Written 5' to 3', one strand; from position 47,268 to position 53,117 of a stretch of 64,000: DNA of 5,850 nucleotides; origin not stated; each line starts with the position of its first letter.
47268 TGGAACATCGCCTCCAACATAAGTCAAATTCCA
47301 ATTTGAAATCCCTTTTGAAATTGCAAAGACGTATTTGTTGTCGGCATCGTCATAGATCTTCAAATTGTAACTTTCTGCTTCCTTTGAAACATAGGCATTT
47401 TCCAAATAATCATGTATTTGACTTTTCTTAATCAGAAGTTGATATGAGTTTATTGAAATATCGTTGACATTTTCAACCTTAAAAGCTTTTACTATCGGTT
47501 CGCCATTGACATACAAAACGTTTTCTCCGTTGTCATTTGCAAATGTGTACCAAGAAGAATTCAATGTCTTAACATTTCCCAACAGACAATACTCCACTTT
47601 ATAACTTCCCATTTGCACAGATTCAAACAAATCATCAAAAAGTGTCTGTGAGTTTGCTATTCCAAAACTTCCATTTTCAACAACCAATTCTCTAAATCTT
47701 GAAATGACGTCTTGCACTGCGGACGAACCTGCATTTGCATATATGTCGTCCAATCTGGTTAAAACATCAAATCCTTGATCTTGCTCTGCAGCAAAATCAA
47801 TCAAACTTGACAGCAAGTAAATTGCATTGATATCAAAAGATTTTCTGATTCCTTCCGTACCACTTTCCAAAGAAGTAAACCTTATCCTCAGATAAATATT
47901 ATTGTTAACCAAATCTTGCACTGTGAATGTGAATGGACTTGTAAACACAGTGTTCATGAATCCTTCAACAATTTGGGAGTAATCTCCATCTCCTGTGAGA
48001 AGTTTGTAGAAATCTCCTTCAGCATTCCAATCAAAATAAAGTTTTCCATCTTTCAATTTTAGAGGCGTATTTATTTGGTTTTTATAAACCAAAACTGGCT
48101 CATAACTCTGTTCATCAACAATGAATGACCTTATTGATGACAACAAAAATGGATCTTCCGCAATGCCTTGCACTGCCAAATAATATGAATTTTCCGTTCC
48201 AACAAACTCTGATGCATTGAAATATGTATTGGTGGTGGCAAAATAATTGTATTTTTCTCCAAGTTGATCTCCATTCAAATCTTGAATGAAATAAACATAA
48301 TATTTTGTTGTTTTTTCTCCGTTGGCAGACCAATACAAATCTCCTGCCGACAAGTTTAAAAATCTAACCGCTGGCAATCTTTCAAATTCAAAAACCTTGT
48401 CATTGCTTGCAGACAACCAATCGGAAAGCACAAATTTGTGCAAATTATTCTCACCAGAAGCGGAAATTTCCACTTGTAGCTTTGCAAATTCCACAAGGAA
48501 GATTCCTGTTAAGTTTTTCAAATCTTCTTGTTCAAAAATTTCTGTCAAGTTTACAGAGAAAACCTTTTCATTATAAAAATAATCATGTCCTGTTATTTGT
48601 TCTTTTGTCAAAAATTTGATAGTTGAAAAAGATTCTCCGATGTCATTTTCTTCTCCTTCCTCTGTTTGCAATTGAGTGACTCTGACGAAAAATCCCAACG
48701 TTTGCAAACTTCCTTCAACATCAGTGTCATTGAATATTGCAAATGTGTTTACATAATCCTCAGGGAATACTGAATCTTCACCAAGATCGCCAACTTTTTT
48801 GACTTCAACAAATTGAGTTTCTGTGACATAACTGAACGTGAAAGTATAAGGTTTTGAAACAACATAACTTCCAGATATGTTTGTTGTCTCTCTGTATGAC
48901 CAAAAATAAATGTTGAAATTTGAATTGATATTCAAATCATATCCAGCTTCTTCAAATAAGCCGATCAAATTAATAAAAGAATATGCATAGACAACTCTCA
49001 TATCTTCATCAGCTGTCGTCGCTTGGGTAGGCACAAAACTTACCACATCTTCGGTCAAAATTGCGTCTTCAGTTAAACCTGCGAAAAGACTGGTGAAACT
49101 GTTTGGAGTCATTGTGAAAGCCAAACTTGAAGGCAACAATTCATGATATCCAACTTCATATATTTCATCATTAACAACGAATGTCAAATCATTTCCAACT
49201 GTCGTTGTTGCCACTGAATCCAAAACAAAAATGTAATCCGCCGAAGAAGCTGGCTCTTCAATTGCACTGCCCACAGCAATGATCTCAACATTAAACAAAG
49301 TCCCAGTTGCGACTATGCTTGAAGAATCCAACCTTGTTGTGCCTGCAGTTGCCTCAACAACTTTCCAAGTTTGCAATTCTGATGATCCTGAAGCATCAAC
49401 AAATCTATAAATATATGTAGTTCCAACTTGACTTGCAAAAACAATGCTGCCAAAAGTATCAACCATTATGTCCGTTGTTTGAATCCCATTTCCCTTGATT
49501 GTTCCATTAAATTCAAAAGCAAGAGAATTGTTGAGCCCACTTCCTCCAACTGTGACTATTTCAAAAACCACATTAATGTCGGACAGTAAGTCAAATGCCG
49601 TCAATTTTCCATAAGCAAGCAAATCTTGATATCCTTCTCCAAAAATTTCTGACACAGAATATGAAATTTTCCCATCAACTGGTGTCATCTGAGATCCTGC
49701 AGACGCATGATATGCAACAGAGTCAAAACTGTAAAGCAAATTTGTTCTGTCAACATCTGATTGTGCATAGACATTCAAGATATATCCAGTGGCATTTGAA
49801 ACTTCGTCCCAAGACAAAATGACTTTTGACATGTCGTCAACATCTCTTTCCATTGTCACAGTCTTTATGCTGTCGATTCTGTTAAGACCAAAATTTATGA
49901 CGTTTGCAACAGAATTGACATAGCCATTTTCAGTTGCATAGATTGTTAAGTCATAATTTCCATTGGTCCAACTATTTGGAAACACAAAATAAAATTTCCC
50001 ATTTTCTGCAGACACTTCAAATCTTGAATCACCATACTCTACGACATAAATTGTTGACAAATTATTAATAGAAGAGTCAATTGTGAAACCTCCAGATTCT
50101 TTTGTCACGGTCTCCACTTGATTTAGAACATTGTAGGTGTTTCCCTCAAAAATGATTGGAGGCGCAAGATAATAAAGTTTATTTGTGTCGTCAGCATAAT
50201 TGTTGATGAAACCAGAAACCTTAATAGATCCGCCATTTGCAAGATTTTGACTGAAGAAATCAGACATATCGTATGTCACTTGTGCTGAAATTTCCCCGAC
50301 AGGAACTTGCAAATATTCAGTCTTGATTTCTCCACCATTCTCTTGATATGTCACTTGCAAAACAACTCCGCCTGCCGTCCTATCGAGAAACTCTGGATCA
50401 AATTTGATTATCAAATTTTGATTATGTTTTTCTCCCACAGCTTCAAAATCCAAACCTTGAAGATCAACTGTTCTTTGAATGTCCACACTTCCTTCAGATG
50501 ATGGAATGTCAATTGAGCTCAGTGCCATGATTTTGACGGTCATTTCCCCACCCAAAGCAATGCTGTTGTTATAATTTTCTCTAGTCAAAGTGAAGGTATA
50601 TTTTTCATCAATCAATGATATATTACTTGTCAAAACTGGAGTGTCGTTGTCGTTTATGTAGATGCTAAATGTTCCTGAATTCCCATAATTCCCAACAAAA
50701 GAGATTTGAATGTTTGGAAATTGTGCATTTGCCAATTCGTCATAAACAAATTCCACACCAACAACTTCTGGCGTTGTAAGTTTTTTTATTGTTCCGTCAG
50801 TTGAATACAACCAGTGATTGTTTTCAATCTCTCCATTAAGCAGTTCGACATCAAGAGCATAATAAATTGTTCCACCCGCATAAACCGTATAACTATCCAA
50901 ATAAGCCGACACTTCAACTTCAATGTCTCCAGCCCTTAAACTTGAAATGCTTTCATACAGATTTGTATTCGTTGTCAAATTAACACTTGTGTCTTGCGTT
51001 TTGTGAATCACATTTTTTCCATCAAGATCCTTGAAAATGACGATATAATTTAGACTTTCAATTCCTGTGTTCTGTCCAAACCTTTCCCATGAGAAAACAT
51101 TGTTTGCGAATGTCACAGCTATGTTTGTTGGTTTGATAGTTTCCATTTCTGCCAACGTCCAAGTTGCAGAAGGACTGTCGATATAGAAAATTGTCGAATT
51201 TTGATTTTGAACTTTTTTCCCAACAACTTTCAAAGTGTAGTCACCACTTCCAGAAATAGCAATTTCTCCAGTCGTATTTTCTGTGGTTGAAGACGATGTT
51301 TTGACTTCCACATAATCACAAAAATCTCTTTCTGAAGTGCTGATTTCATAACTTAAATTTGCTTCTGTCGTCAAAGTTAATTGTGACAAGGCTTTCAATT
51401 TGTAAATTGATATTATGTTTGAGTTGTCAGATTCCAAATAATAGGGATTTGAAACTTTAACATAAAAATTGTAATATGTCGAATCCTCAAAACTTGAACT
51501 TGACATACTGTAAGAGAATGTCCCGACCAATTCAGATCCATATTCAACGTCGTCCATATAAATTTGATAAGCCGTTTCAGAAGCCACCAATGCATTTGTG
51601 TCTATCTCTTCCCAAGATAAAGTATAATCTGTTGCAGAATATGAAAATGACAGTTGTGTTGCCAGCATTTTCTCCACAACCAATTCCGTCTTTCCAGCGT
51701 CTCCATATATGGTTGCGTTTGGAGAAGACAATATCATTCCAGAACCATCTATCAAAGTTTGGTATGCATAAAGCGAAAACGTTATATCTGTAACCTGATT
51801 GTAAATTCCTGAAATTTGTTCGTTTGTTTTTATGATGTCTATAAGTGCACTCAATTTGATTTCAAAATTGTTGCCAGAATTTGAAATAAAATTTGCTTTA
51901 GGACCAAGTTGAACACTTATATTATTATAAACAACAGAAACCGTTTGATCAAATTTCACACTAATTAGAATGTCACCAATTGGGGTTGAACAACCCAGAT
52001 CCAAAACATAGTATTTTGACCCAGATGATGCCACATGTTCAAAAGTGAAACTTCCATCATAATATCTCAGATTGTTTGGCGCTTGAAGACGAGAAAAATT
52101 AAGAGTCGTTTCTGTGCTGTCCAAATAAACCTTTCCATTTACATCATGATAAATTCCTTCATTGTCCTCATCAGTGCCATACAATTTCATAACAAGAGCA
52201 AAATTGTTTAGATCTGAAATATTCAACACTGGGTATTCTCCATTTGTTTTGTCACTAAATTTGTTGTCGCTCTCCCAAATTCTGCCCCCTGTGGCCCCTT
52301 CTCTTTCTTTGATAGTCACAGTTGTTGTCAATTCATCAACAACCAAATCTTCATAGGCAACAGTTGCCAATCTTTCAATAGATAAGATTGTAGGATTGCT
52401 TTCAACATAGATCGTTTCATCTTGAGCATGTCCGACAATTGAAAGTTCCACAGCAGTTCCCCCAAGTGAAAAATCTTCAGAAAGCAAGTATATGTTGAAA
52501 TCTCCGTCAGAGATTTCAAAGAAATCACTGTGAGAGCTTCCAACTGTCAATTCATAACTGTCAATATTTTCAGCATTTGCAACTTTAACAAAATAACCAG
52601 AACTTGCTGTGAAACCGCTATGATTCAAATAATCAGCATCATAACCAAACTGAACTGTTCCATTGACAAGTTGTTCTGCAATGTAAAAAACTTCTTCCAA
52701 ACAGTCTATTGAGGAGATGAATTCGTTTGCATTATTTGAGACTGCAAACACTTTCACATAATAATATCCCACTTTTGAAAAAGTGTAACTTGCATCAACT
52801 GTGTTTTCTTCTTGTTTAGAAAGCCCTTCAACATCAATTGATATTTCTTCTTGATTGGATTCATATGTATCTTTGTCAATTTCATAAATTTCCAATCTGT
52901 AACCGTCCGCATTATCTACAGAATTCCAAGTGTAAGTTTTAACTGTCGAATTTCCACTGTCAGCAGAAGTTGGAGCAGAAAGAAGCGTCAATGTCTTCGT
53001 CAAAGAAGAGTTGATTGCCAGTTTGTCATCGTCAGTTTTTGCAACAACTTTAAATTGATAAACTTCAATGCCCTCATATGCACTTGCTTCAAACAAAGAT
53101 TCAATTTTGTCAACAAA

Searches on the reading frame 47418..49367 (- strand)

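Call 91: search_protein_families(library=pfam, proteins=[window:47418-49367:-], max_evalue=1)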
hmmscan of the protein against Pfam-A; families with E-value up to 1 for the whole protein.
window:47418-49367:- (650 aa): 1 family
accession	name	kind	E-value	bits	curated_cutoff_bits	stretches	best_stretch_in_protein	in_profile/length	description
PF20009.4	GEVED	-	0.0023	19.1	24.4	1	443-499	4-55/78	GEVED domain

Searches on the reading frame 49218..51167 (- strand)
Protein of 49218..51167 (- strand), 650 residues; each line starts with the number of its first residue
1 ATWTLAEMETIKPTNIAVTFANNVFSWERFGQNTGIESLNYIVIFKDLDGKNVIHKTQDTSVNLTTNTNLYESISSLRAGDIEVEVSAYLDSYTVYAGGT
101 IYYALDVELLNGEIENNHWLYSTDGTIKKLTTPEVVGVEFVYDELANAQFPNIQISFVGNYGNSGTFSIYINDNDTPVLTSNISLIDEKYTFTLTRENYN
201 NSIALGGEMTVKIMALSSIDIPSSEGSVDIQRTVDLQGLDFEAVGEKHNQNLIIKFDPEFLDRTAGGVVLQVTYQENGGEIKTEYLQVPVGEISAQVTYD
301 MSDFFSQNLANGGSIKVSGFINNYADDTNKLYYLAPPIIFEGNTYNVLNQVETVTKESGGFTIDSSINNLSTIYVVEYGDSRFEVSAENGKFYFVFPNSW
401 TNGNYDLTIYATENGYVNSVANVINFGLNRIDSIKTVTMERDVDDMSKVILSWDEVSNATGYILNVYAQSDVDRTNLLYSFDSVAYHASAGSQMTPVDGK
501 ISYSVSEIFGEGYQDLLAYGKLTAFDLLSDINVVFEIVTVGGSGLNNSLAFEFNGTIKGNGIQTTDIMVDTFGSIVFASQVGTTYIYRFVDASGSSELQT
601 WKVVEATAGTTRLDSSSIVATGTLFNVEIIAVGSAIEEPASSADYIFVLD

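Call 91: search_protein_families(library=pfam, proteins=[window:49218-51167:-], max_evalue=1)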
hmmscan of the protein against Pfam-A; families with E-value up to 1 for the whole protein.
window:49218-51167:- (650 aa): 3 families
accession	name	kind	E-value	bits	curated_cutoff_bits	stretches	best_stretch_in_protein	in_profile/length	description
PF19077.6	Big_13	-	0.0098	16.8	27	1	360-414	30-86/102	Bacterial Ig-like domain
PF16383.10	DUF4992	-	0.031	14.4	29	1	433-473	51-90/183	Domain of unknown function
PF04681.18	Bys1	-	0.39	11.2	24.3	0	262-312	53-103/145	Blastomyces yeast-phase-specific protein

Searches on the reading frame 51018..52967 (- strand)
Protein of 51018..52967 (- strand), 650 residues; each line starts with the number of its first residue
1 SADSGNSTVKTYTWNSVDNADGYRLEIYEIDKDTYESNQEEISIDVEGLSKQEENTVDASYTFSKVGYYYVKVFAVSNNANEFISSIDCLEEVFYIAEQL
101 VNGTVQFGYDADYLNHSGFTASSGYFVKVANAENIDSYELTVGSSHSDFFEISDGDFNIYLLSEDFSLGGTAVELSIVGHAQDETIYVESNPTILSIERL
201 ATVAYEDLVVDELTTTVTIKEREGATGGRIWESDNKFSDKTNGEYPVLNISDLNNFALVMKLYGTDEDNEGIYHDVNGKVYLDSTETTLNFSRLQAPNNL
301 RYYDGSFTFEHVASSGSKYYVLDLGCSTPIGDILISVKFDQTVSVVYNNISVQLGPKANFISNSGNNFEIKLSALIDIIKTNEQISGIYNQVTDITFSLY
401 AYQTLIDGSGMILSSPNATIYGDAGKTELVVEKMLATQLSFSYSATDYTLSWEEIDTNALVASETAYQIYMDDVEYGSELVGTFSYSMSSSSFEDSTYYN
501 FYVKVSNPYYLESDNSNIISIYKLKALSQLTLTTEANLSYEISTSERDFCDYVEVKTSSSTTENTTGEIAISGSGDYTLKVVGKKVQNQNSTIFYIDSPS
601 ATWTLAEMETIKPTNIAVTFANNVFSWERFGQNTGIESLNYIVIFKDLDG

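Call 91: search_protein_families(library=pfam, proteins=[window:51018-52967:-], max_evalue=1)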
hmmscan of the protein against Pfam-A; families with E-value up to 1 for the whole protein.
window:51018-52967:- (650 aa): 1 family
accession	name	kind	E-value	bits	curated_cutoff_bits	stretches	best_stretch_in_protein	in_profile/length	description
PF23265.1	Ig-like_KY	-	0.004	17.7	27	0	524-590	40-106/129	KY-like, immunoglobulin-like domain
